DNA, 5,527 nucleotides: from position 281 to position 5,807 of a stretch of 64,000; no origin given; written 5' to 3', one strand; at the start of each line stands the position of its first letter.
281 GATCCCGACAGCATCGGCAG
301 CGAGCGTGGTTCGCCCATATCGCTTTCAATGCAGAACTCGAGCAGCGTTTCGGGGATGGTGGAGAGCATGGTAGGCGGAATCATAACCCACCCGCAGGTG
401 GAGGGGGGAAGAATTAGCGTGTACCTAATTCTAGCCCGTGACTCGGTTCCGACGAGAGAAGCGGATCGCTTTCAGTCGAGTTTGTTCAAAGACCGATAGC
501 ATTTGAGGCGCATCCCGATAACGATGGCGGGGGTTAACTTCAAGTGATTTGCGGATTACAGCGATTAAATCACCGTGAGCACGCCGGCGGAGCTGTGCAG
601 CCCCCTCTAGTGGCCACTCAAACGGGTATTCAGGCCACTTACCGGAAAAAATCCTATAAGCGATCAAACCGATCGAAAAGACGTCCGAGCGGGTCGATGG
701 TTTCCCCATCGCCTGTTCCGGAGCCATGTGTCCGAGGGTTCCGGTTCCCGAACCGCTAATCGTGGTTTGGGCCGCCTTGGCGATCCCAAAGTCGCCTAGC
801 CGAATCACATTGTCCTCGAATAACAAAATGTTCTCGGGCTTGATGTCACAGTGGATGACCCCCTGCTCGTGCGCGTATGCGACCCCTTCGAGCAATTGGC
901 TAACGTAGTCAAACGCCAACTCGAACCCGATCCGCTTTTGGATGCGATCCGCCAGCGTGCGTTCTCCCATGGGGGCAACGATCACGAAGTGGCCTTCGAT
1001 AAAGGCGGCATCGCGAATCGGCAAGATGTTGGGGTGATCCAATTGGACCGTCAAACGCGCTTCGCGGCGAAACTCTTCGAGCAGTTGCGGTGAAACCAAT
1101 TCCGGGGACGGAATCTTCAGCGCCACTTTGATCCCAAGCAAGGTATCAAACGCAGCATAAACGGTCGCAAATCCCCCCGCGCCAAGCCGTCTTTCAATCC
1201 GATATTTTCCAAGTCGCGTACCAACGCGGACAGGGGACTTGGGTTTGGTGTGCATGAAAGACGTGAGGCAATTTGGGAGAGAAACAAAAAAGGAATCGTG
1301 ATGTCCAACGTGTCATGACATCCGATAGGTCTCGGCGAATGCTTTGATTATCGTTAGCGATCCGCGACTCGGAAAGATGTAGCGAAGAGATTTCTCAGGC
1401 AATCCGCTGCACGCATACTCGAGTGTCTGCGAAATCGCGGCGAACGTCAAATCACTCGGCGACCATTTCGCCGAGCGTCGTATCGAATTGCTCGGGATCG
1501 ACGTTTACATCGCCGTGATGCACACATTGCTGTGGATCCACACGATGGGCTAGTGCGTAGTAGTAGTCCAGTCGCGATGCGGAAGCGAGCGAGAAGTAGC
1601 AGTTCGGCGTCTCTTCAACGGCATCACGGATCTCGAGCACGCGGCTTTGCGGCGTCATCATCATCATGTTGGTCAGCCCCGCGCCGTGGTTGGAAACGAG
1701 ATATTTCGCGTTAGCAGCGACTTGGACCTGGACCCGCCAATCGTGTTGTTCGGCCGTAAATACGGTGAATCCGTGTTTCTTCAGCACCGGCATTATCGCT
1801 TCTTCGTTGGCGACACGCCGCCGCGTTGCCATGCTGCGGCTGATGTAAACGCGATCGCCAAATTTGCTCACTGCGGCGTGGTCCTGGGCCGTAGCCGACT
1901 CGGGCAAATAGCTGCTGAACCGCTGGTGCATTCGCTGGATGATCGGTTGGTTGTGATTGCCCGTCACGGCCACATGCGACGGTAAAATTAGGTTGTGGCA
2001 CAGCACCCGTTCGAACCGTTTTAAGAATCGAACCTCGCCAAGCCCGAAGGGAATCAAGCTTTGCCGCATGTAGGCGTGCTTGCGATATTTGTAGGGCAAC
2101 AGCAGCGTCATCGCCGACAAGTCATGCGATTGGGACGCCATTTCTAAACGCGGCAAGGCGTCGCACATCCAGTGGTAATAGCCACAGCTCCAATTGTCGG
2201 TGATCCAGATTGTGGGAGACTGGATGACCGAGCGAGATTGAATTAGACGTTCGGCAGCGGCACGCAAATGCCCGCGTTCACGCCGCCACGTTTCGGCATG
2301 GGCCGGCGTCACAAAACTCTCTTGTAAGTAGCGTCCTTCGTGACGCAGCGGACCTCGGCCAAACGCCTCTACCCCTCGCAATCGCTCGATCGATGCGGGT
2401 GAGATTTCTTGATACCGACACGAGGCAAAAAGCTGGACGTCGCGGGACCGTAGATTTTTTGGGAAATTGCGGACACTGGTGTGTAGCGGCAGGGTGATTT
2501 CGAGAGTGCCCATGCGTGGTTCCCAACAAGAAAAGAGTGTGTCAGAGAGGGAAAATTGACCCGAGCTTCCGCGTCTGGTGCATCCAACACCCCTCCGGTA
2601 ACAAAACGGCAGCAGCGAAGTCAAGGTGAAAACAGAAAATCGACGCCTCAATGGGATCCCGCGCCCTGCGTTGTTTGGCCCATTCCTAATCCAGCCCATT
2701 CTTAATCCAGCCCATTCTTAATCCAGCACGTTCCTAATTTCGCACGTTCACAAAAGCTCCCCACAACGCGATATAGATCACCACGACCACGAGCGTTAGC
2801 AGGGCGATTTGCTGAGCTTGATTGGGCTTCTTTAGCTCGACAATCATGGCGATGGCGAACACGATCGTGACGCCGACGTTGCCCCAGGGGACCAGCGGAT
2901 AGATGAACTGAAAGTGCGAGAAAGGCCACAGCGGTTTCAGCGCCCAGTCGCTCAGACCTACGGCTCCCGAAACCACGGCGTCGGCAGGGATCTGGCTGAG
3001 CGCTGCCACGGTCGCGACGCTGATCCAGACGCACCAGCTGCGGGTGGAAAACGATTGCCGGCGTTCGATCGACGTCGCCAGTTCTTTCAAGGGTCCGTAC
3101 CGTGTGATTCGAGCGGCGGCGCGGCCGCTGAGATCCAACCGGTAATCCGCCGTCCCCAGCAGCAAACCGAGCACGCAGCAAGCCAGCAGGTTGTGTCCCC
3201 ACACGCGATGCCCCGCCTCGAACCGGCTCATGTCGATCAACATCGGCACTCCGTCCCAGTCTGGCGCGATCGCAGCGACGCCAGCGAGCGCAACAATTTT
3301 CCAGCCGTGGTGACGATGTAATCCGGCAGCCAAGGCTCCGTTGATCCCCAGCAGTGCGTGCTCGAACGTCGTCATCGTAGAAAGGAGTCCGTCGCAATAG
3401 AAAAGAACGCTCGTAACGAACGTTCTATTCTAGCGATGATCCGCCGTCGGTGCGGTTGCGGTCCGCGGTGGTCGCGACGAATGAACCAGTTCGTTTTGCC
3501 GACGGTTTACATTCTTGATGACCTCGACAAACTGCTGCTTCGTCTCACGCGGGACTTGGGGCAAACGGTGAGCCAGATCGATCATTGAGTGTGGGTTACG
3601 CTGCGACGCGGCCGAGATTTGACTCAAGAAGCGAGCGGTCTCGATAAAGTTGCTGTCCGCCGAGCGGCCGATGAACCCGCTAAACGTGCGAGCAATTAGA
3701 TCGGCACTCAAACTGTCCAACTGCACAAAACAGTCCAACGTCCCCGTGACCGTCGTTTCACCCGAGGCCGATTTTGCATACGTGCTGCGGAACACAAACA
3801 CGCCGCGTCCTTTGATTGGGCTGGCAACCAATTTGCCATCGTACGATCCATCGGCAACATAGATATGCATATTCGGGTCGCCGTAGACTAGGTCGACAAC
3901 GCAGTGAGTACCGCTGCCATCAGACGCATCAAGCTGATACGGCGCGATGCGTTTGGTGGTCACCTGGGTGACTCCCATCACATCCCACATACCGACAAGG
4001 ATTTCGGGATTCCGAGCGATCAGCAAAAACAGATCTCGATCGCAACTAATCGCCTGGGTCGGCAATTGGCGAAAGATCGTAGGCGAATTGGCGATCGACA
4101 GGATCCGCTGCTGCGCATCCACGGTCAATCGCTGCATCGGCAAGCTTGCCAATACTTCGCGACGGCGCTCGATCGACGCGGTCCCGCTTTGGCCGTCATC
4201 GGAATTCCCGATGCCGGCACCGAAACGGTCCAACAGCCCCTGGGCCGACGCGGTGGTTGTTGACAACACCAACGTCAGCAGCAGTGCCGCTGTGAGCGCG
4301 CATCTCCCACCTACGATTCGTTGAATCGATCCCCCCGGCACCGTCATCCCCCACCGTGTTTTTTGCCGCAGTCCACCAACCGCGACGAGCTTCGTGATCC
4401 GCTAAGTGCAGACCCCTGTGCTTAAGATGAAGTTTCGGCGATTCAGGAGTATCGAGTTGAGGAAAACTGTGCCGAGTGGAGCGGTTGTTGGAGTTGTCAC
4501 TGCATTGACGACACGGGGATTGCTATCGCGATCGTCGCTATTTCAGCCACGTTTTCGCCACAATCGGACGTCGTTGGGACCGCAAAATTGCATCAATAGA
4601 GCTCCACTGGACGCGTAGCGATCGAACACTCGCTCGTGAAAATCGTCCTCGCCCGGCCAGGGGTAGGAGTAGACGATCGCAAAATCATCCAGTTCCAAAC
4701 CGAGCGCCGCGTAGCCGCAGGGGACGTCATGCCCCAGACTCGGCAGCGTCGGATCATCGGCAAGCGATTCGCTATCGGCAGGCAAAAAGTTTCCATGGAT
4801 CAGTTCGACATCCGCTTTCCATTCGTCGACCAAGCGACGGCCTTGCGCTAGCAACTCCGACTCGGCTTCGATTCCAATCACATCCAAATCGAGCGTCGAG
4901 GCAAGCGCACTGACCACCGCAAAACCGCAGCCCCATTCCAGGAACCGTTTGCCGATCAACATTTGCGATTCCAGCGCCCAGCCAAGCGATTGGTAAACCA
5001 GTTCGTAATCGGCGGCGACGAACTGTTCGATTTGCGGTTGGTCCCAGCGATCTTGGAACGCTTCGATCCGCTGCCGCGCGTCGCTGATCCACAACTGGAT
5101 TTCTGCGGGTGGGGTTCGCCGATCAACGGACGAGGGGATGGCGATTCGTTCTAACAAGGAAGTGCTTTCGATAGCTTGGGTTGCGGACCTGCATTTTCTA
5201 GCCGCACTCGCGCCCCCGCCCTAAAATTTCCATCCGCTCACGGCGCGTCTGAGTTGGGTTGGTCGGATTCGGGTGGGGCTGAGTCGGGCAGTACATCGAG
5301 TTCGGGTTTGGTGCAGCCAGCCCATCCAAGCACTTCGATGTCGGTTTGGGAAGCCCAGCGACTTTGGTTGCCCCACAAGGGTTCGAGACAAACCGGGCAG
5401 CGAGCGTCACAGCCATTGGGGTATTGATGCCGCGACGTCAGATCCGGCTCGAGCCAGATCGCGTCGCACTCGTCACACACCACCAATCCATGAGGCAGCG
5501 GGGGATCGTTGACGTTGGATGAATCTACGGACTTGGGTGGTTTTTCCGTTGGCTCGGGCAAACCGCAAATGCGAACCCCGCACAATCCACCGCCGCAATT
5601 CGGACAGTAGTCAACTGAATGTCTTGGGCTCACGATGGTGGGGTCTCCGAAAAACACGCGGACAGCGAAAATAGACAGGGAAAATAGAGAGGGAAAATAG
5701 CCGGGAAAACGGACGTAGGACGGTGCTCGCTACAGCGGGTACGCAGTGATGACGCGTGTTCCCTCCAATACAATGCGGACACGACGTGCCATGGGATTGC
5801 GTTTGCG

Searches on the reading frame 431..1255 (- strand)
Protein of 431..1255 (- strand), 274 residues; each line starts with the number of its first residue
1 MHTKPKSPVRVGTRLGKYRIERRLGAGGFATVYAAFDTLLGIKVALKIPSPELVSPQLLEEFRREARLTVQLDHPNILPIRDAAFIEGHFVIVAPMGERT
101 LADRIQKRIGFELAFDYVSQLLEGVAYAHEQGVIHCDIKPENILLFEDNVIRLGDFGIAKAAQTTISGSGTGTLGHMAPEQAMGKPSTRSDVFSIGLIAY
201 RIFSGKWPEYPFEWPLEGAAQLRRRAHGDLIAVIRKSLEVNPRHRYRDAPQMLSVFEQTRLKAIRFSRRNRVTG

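Call 6: search_protein_families(library=pfam, proteins=[window:431-1255:-], max_evalue=0.01)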
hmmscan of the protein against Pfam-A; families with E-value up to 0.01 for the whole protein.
window:431-1255:- (274 aa): 3 families
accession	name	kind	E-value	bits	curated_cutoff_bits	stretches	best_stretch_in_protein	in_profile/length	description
PF00069.31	Pkinase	-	1.8e-38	132.9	31.7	1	18-208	1-196/263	Protein kinase domain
PF07714.23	PK_Tyr_Ser-Thr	-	2.4e-24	86.5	23.1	1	20-208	3-204/258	Protein tyrosine and serine/threonine kinase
PF03109.22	ABC1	-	0.00048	19.8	22.9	0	129-164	184-219/244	ABC1 atypical kinase-like domain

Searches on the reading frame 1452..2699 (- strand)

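Call 6: search_protein_families(library=pfam, proteins=[window:1452-2699:-], max_evalue=0.01)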
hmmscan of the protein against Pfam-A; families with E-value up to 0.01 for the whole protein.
window:1452-2699:- (415 aa): 1 family
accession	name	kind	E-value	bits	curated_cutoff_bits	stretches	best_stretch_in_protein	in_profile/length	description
PF04577.19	Glyco_transf_61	-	7.4e-28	97.9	27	1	174-355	1-137/137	Glycosyltransferase 61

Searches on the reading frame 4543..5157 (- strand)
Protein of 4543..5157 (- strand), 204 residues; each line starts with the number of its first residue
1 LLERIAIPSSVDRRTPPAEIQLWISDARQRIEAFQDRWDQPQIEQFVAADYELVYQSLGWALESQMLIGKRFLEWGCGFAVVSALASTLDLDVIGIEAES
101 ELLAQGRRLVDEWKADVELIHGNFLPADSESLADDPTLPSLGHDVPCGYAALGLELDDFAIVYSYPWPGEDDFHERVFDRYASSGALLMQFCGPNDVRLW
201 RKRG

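Call 6: search_protein_families(library=pfam, proteins=[window:4543-5157:-], max_evalue=0.01)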
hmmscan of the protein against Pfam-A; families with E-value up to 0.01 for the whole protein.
window:4543-5157:- (204 aa): 1 family
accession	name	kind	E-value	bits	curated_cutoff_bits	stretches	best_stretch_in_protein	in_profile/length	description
PF13649.12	Methyltransf_25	-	0.0016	19.5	27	1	73-125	2-56/97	Methyltransferase domain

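Call 7: search_protein_families(library=ncbifam, proteins=[window:4543-5157:-], max_evalue=0.001)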
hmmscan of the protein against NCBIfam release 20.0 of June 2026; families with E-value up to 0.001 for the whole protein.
window:4543-5157:- (204 aa): 0 families

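Call 38: search_protein_families(library=pfam, proteins=[window:4543-5157:-], max_evalue=5)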
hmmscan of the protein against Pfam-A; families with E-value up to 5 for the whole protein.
window:4543-5157:- (204 aa): 1 family
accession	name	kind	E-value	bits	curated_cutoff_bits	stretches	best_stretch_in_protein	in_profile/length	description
PF13649.12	Methyltransf_25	-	0.0016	19.5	27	1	73-125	2-56/97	Methyltransferase domain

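Call 50: search_solved_structures(query=window:4543-5157:-, max_evalue=10)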
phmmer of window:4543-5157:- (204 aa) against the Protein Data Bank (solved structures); distinct sequences matched with E-value up to 10: 16.
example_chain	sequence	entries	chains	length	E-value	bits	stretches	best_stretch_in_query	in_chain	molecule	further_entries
4db8_A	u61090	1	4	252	0.13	15.1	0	23-66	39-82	Armadillo-repeat Protein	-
1wzn_A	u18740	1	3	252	0.29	13.9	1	70-126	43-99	SAM-dependent methyltransferase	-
4dba_A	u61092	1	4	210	0.31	13.9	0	23-64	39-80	Designed Armadillo repeat protein, YIIM3AII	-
8jxg_D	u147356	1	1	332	0.35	13.7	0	112-148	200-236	rat RAP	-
8kca_A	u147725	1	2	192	0.53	13.1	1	117-174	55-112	Probable ATP-dependent RNA helicase DDX53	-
2ru4_A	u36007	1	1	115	0.59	12.9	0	23-64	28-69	Armadillo Repeat Protein, N-terminal fragment, YIIM2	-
5aei_A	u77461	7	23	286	0.86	12.4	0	17-64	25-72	DESIGNED ARMADILLO REPEAT PROTEIN YIIIM5AII | YIIIM5AII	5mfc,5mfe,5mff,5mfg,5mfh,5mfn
5mfm_A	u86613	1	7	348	1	12.2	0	18-67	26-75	YIIIM6AII_GS11_(KR)5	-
5mfm_C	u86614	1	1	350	1.1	12.1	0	18-67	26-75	Importin subunit alpha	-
5mfl_A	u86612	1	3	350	1.1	12.1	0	18-67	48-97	(KR)5_GS10_YIIIM6AII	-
8oh7_A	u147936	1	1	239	1.1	12.1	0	25-66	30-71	Designed Armadillo repeat protein with four internal modules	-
7qnp_AAA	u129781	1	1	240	1.1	12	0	25-66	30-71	Designed Armadillo Repeat Protein N(A4)M4C(AII)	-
6s9o_A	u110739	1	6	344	1.3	11.8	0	18-65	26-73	designed Armadillo repeat protein with internal Lock1 fused to target peptide KRKRKLKFKR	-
7wzg_A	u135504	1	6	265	1.4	11.7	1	58-134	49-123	Cypemycin N-terminal methyltransferase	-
5mfo_A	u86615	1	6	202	2.2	11.1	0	15-66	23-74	YIIIM3AIII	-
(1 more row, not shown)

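Call 59: search_protein_representatives(protein=window:4543-5157:-)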
Query: 204 residues. Proteins with E-value up to 0.001 (for the whole library): 556; up to 1e-10: 333; up to 1e-30: 23. The best 150 are listed.
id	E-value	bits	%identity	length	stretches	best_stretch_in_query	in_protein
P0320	1.1e-71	257.2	62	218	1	1-201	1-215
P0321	3.6e-51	190.1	46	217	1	2-202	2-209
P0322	4.2e-51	189.9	42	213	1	2-204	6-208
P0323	4.3e-50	186.6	45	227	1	5-202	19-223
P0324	1.0e-47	178.9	49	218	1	1-202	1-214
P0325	1.8e-44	168.2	69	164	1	93-202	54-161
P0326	3.7e-44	167.2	70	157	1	94-203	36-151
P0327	1.8e-43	165.0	47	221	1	2-203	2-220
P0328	6.1e-40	153.4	57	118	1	86-202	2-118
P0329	8.4e-39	149.7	41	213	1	7-203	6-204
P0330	9.7e-37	143.0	43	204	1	1-202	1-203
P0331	6.9e-36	140.2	39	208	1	1-202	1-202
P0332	1.3e-35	139.3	55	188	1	69-183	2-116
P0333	5.8e-35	137.2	46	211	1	33-203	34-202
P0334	1.7e-34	135.7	39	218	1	14-202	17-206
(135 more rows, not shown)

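Call 61: search_solved_structures(query=A1, max_evalue=1)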
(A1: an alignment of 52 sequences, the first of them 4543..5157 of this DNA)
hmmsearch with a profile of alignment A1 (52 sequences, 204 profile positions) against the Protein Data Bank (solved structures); distinct sequences matched with E-value up to 1: 52.
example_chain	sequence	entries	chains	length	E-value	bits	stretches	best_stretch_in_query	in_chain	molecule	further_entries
1ufk_A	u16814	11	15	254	3.9e-07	33.2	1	45-123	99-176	TT0836 protein | Ribosomal protein L11 methyltransferase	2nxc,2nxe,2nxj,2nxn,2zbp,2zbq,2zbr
3cjt_A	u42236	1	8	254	6.4e-07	32.5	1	50-123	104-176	Ribosomal protein L11 methyltransferase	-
5bxy_A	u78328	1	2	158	2.9e-05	27.1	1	45-130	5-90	RNA methyltransferase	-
1ve3_A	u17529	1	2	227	0.00042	23.3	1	56-122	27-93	hypothetical protein PH0226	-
1wzn_A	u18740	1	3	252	0.00091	22.2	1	61-133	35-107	SAM-dependent methyltransferase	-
6uak_A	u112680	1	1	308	0.0012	21.8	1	69-132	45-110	SAM dependent methyltransferase LahSB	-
6mro_A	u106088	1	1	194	0.0018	21.2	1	56-127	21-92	methyl transferase from Methanosarcina acetivorans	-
8gdu_A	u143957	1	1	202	0.0026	20.7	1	56-127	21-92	Methyltransferase domain-containing protein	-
4qdj_A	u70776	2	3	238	0.0072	19.2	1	50-112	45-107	Magnesium-protoporphyrin O-methyltransferase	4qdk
9rfr_A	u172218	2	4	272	0.0076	19.2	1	35-117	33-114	Ubiquinone biosynthesis O-methyltransferase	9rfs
8z62_A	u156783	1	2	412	0.0095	18.8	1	65-122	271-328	23S rRNA (uracil(747)-C(5))-methyltransferase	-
5fa8_A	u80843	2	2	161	0.027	17.3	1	43-132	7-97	Ribosomal protein L11 methyltransferase, putative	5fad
1vbf_A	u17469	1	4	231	0.03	17.2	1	59-112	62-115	231aa long hypothetical protein-L-isoaspartate O-methyltransferase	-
3d2l_A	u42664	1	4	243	0.045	16.6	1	58-123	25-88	SAM-dependent methyltransferase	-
37bg_A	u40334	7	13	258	0.063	16.2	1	64-109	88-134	Histone-lysine N-methyltransferase, H3 lysine-79 specific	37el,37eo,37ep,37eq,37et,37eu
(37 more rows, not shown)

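Call 62: search_protein_families(library=pfam, alignment_id=A1, max_evalue=0.01)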
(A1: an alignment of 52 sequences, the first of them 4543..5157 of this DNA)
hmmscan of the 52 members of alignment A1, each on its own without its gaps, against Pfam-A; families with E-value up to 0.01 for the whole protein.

A. member 1, window:4543-5157:- (204 aa): 1 family
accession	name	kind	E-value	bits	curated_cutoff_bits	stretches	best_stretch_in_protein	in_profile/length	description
PF13649.12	Methyltransf_25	-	0.0016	19.5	27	1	73-125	2-56/97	Methyltransferase domain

B. families by the number of members that match (of 52 scanned): 8 families
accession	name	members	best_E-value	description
PF13649.12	Methyltransf_25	16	3.6e-05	Methyltransferase domain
PF13847.12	Methyltransf_31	5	0.0008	Methyltransferase domain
PF08123.19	DOT1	3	0.00093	Histone methylation protein DOT1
PF08241.18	Methyltransf_11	3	0.0023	Methyltransferase domain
PF01135.25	PCMT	2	0.0048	Protein-L-isoaspartate(D-aspartate) O-methyltransferase (PCMT)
PF13243.12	SQHop_cyclase_C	1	0.0049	Squalene-hopene cyclase C-terminal domain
PF17320.7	DUF5363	1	0.0056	Family of unknown function (DUF5363)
PF13489.12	Methyltransf_23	1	0.0067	Methyltransferase domain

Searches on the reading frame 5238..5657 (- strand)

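Call 6: search_protein_families(library=pfam, proteins=[window:5238-5657:-], max_evalue=0.01)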
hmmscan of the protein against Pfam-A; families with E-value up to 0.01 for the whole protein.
window:5238-5657:- (139 aa): 1 family
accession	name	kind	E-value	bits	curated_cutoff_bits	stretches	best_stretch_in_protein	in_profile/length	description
PF13453.11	Zn_ribbon_TFIIB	-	0.0057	16.5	22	0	14-23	18-27/41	Transcription factor zinc-finger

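Call 7: search_protein_families(library=ncbifam, proteins=[window:5238-5657:-], max_evalue=0.001)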
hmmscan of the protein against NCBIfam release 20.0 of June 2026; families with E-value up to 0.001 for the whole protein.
window:5238-5657:- (139 aa): 0 families

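Call 38: search_protein_families(library=pfam, proteins=[window:5238-5657:-], max_evalue=5)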
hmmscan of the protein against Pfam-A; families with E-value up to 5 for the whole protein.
window:5238-5657:- (139 aa): 2 families
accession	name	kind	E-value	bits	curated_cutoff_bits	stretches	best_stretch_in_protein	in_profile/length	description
PF13453.11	Zn_ribbon_TFIIB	-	0.0057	16.5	22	1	14-23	18-27/41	Transcription factor zinc-finger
PF19134.6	DUF5817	-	0.54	10.7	31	1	58-78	3-22/57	Domain of unknown function (DUF5817)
